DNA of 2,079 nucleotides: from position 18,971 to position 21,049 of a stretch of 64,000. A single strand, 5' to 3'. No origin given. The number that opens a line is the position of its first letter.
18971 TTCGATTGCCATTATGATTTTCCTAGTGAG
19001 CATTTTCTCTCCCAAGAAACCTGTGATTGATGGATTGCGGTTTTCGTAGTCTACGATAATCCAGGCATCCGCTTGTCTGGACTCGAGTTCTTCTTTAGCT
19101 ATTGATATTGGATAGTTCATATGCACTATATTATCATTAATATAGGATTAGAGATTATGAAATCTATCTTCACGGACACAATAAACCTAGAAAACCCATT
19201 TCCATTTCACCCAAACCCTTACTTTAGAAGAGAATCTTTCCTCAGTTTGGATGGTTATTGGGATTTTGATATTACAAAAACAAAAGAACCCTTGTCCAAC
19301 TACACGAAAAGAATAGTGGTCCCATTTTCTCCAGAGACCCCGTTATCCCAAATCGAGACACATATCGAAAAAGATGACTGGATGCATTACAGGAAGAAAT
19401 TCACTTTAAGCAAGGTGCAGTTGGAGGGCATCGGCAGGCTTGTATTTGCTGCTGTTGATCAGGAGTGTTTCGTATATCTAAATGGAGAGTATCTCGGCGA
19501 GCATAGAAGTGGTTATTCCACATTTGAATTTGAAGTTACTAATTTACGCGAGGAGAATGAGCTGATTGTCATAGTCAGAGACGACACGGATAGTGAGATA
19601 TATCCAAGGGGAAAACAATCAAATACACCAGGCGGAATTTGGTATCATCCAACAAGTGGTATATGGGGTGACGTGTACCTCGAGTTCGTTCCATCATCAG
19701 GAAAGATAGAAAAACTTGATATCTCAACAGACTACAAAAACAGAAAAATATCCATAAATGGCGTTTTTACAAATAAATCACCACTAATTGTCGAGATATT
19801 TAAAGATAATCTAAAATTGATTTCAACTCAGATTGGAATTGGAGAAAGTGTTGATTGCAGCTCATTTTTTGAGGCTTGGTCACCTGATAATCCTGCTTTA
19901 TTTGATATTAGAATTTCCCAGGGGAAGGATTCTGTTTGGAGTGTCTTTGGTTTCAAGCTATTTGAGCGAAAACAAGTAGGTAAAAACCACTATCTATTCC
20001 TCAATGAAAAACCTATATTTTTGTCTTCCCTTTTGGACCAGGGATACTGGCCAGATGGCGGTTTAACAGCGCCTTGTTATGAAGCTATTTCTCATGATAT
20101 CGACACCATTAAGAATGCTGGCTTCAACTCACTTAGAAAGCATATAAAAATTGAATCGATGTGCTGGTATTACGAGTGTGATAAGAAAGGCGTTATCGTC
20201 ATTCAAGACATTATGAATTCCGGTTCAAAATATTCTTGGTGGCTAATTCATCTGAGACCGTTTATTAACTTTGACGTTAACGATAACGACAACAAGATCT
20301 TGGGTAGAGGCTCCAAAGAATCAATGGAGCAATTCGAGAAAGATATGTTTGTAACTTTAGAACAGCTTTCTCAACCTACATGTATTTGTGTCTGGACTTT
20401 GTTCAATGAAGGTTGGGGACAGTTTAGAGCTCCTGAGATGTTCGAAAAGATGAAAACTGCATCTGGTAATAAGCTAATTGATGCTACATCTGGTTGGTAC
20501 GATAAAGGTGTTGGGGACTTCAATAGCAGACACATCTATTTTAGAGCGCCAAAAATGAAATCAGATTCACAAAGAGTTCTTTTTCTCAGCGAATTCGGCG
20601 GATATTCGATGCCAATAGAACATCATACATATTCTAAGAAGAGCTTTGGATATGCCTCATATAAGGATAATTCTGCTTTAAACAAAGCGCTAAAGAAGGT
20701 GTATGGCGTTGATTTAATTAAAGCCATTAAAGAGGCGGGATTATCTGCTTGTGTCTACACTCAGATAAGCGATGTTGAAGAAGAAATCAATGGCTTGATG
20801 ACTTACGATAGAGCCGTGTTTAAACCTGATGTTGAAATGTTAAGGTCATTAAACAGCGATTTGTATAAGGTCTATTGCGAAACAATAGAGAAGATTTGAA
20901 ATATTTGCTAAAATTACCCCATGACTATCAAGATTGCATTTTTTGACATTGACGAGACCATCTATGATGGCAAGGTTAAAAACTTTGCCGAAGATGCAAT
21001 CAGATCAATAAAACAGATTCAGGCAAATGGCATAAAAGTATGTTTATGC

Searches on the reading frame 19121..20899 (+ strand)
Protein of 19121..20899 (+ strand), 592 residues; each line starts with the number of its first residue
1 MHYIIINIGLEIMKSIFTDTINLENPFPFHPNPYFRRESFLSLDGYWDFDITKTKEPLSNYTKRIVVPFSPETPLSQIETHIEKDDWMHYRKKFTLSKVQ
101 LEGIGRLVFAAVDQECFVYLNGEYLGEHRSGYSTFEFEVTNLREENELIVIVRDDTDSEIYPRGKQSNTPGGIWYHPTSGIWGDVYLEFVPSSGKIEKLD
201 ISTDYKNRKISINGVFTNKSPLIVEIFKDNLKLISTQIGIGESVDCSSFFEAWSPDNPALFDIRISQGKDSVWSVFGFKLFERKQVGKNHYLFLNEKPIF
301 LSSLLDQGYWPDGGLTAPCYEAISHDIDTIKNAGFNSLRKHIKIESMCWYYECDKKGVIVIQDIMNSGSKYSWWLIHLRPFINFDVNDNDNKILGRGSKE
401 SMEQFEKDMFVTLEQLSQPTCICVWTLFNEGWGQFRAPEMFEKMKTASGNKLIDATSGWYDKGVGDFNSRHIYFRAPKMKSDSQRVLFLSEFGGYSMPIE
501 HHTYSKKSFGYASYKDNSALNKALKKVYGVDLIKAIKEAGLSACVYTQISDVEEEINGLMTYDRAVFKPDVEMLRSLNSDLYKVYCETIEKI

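Call 19: search_protein_families(library=ncbifam, proteins=[window:19121-20899:+], max_evalue=0.00001)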
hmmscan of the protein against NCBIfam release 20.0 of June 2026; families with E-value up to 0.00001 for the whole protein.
window:19121-20899:+ (592 aa): 7 families
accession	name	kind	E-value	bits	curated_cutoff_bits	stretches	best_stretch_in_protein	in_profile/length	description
NF052611.1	beta_gal_Bga2A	equivalog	2.2e-15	55.8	999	1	87-455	114-482/1007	beta-galactosidase, LacZ type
NF007538.0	PRK10150.1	equivalog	2.4e-13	49.3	544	1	40-431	12-421/607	beta-glucuronidase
NF007666.0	PRK10340.1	equivalog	1.1e-12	46.7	1284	1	90-363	113-397/1030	beta-galactosidase subunit alpha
NF041462.1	GalA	equivalog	3.5e-12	45.3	900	1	89-157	85-154/763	beta-galactosidase GalA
NF050095.1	BetGlucuronLacZ4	equivalog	4.2e-11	41.7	950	1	43-174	19-151/666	beta-glucuronidase LacZ4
NF007074.0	PRK09525.1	subfamily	2.8e-09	35.3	1221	1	89-363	123-413/1027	beta-galactosidase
NF049877.1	GlucurArabfur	equivalog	5e-08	31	1800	0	210-361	568-726/1400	beta-d-glucuronidase/beta-L-arabinofuranosidase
